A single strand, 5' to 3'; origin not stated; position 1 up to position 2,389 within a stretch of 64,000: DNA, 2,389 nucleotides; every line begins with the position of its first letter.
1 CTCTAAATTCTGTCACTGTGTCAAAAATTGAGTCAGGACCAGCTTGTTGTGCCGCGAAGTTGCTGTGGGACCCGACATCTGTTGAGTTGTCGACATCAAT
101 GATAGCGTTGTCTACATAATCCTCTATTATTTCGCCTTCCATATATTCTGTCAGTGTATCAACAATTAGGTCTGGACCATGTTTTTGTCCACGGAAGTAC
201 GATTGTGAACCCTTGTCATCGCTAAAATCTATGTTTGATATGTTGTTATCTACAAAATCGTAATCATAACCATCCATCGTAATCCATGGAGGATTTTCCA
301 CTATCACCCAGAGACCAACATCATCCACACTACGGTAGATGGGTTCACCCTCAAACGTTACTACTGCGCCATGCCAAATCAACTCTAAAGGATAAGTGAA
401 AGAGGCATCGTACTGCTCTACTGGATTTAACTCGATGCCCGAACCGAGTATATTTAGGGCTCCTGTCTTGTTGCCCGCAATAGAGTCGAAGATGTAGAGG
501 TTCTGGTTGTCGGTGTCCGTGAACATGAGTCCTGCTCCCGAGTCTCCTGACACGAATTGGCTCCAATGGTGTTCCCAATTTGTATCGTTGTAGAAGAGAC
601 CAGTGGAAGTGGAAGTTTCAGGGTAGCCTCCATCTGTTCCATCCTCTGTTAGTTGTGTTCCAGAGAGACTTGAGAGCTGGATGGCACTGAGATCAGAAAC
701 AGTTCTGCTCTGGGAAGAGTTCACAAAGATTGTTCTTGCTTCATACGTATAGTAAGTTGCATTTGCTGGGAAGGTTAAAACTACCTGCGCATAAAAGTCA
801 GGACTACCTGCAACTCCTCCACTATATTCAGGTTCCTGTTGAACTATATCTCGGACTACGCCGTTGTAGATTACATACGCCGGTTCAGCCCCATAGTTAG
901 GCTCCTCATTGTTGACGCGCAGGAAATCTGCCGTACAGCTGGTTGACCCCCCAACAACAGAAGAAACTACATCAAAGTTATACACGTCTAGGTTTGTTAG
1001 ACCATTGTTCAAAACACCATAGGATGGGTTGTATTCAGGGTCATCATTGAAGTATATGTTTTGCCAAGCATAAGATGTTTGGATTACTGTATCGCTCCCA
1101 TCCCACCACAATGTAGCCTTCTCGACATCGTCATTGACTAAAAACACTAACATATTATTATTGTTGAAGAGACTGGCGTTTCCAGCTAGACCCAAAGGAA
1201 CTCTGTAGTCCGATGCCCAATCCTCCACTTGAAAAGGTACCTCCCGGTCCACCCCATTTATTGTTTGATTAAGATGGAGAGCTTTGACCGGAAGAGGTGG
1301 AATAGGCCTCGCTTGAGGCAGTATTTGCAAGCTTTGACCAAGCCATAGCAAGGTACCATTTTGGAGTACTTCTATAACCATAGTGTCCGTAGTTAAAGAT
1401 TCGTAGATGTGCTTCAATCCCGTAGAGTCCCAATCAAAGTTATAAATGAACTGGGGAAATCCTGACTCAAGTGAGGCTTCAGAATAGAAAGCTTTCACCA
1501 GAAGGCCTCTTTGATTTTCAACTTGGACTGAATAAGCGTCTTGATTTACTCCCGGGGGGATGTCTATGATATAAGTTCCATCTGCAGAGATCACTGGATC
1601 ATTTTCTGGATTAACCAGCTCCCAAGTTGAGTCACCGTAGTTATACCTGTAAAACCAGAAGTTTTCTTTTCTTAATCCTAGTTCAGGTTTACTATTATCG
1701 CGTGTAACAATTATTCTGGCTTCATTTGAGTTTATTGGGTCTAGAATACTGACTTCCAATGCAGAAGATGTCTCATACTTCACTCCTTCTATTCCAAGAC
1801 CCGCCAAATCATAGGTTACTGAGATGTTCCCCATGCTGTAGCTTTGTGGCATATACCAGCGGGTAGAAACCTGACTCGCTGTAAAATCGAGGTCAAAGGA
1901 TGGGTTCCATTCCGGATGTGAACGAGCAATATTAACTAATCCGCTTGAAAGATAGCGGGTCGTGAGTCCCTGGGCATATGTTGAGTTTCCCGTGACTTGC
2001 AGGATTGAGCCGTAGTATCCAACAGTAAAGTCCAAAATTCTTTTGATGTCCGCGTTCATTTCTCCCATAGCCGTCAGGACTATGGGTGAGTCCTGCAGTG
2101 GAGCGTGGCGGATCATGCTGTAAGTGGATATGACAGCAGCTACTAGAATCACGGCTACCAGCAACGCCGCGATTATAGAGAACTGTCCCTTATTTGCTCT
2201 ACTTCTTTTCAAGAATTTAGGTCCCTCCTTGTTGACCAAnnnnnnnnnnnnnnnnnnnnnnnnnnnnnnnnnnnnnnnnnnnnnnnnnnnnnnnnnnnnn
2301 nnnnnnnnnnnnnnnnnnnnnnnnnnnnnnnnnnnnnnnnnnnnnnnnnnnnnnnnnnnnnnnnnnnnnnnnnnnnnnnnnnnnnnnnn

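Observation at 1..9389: Tad/Epd-like type IV filament locus with five consecutive prepilin-like genes, three far larger than ordinary pilins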

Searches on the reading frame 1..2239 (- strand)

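Call 6: search_protein_families(library=pfam, proteins=[window:1-2239:-], max_evalue=1)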
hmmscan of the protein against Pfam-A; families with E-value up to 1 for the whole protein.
window:1-2239:- (746 aa): 0 families

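Call 7: search_protein_families(library=ncbifam, proteins=[window:1-2239:-], max_evalue=1)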
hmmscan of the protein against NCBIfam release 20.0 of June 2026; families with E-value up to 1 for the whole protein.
window:1-2239:- (746 aa): 3 families
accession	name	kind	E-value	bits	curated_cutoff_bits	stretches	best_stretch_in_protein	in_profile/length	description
NF012148.0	blaKHM-HMB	exception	0.016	14.7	450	1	177-253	14-92/238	KHM/HMB family subclass B1 metallo-beta-lactamase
NF041161.1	blaHMB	exception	0.11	11.8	500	1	177-253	14-92/238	HMB family subclass B1 metallo-beta-lactamase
TIGR04205.1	classIII_w_PIP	hypoth_equivalog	0.26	11.4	65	1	16-38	1-23/67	class III signal peptide domain-containing protein, archaeosortase D/PIP-CTERM system-associated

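Call 40: search_solved_structures(query=A5, max_evalue=10)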
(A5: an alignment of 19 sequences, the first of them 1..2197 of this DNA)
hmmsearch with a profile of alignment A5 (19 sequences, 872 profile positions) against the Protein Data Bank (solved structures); distinct sequences matched with E-value up to 10: 0.

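Call 41: search_protein_families(library=pfam, alignment_id=A5, max_evalue=0.01)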
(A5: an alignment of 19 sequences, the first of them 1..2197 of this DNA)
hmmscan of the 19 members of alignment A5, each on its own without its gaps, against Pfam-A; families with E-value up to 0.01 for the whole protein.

A. member 1, window:1-2197:- (732 aa): 0 families

B. families by the number of members that match (of 19 scanned): 3 families
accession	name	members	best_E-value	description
PF00754.31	F5_F8_type_C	4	5.3e-13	F5/8 type C domain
PF22633.2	F5_F8_type_C_2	4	1.6e-12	NedA-like, galactose-binding domain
PF16391.11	DUF5000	1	0.0081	Domain of unknown function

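Call 62: find_homologous_proteins(query=window:1-2212:-, max_evalue=0.001)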
Query window:1-2212:- (737 aa): 1362 proteins with E <= 0.001 among 8000 candidates; the best 120 are listed.
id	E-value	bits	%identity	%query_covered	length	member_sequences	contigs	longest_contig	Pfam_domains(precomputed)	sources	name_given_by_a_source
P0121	0.0e+0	1725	100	100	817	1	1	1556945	-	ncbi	ncbi:MAG: hypothetical protein JSW14_00625, partial [Candidatus Bathyarchaeum sp.]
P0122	0.0e+0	1136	77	88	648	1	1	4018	-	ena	-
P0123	0.0e+0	1077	75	88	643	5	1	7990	-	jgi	-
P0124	0.0e+0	1056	74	88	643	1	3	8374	-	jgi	jgi:hypothetical protein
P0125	0.0e+0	1028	72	88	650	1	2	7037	-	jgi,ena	-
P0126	0.0e+0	1023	71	88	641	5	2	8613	-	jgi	-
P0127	0.0e+0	1021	64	100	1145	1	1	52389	-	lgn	-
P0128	0.0e+0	1012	72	88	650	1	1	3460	-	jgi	jgi:hypothetical protein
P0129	2.9e-296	1003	71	88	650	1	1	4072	-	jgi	jgi:hypothetical protein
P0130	6.2e-296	1002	69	88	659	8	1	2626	-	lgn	-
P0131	5.6e-295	999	70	88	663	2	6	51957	-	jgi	jgi:hypothetical protein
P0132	1.6e-294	997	70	88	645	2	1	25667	-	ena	-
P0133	4.8e-294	996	69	88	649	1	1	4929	-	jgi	-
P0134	5.5e-294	995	71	88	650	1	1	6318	-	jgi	jgi:hypothetical protein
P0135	5.6e-294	995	69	88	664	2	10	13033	-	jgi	-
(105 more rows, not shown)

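Call 75: predict_structure(alignment_id=A7)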
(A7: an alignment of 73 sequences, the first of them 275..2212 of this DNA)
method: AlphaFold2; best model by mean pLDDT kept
length: 646 residues; sequences in the alignment: 73
mean_pLDDT: 69.7   pTM: 0.57
mean pLDDT of the five models: 69.7, 61.8, 60.8, 59.9, 55.3
residues with pLDDT >= 90: 73; 70-90: 298; 50-70: 135; < 50: 140
segments of 3 or more residues with pLDDT < 50: 1-17, 26-41, 268-276, 331-351, 376-385, 391-396, 448-452, 523-548, 566-570, 624-646
pLDDT, mean of each block of 10 residues (from residue 1): 36 48 49 43 68 86 85 71 83 84 78 76 88 80 82 93 94 89 95 82 94 94 91 91 91 85 53 52 75 58 74 81 67 35 36 63 84 60 46 54 77 82 85 80 54 53 72 77 69 79 84 79 48 43 45 68 55 64 63 74 81 74 52 40 31
secondary structure, 60 per line:
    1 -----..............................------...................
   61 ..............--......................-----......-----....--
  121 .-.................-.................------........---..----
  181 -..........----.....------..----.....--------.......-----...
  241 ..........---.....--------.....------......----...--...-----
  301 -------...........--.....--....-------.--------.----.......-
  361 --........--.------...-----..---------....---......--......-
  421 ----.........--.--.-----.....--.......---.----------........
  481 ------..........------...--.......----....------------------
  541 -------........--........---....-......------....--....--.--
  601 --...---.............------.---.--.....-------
elements in order (helices of 4 or more, strands of 3 or more residues): H6-35 H42-74 H77-98 E104-109 E115-118 E123-136 E141-157 E164-171 E185-191 E196-200 E213-217 E226-232 E238-244 H245-250 E254-258 H267-271 E278-283 E288-290 E293-295 E312-318 E321-325 E328-331 E353-359 E363-370 E399-402 E406-411 E414-419 E425-433 E445-449 E452-458 E473-480 E487-496 E503-505 E508-514 E519-522 E548-555 E558-565 H569-572 H574-579 E586-589 E592-595 E603-605 E609-621 H635-639

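Call 77: fold_search(model_id=the predicted structure, library=pdb)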
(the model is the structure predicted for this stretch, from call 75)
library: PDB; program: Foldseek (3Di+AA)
matches with E <= 10: 786; with E <= 0.001: 5
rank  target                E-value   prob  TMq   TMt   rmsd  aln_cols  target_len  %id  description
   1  5kbp_B                3.0e-04  0.97  0.20  0.16  18.0       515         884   11  The crystal structure of an alpha-mannosidase from Enterococcus faecalis V583 (released 2016-07-13)
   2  5xqg_A                3.4e-04  0.97  0.21  0.17  15.9       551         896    9  Crystal structure of a PL 26 exo-rhamnogalacturonan lyase from Penicillium chrysogenum complexed with unsaturated gala (released 2018-03-21)
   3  5xqo_A                4.6e-04  0.99  0.22  0.17  17.6       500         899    9  Crystal structure of a PL 26 exo-rhamnogalacturonan lyase from Penicillium chrysogenum complexed with tetrameric subst (released 2018-03-21)
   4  3lvt                  4.6e-04  0.97  0.22  0.18  17.7       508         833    9  The Crystal Structure of a Protein in the Glycosyl Hydrolase Family 38 from Enterococcus faecalis to 2.55A (released 2010-03-16)
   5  5xq3_A                8.6e-04  0.95  0.22  0.17  15.0       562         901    9  Crystal structure of a PL 26 exo-rhamnogalacturonan lyase from Penicillium chrysogenum (released 2018-03-21)
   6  5xqj_E                1.1e-03  0.69  0.16  0.13  20.8       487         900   10  Crystal structure of a PL 26 exo-rhamnogalacturonan lyase from Penicillium chrysogenum complexed with unsaturated gala (released 2018-04-04)
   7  7vqo_A                1.1e-03  0.96  0.16  0.10  16.4       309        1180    8  Cryo-EM structure of Ams1 bound to the FW domain of Nbr1 (released 2022-07-06)
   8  5xqg_E                1.1e-03  0.93  0.22  0.17  14.8       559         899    9  Crystal structure of a PL 26 exo-rhamnogalacturonan lyase from Penicillium chrysogenum complexed with unsaturated gala (released 2018-03-21)
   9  2wyi_A                1.2e-03  0.97  0.21  0.17  15.9       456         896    9  Structure of the Streptococcus pyogenes family GH38 alpha-mannosidase complexed with swainsonine (released 2010-02-16)
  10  7uft_A                1.3e-03  1.00  0.22  0.14  10.1       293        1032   11  Cryo-EM Structure of Bl_Man38C at 2.9 A (released 2022-11-16)
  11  4hw6_A                1.5e-03  0.14  0.09  0.11  23.8       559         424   10  Crystal structure of an auxiliary nutrient binding protein (BACOVA_00264) from Bacteroides ovatus ATCC 8483 at 1.70 A  (released 2012-12-12)
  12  5xqg_F                1.6e-03  0.92  0.23  0.17  15.9       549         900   10  Crystal structure of a PL 26 exo-rhamnogalacturonan lyase from Penicillium chrysogenum complexed with unsaturated gala (released 2018-03-21)
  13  5xqg_G                1.6e-03  0.75  0.19  0.14  20.0       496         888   10  Crystal structure of a PL 26 exo-rhamnogalacturonan lyase from Penicillium chrysogenum complexed with unsaturated gala (released 2018-03-21)
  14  2vqi_A                2.2e-03  0.09  0.09  0.10  30.1       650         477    9  Structure of the P pilus usher (PapC) translocation pore (released 2008-05-27)
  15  5xqg_H                2.3e-03  0.90  0.23  0.18  14.8       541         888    9  Crystal structure of a PL 26 exo-rhamnogalacturonan lyase from Penicillium chrysogenum complexed with unsaturated gala (released 2018-03-21)
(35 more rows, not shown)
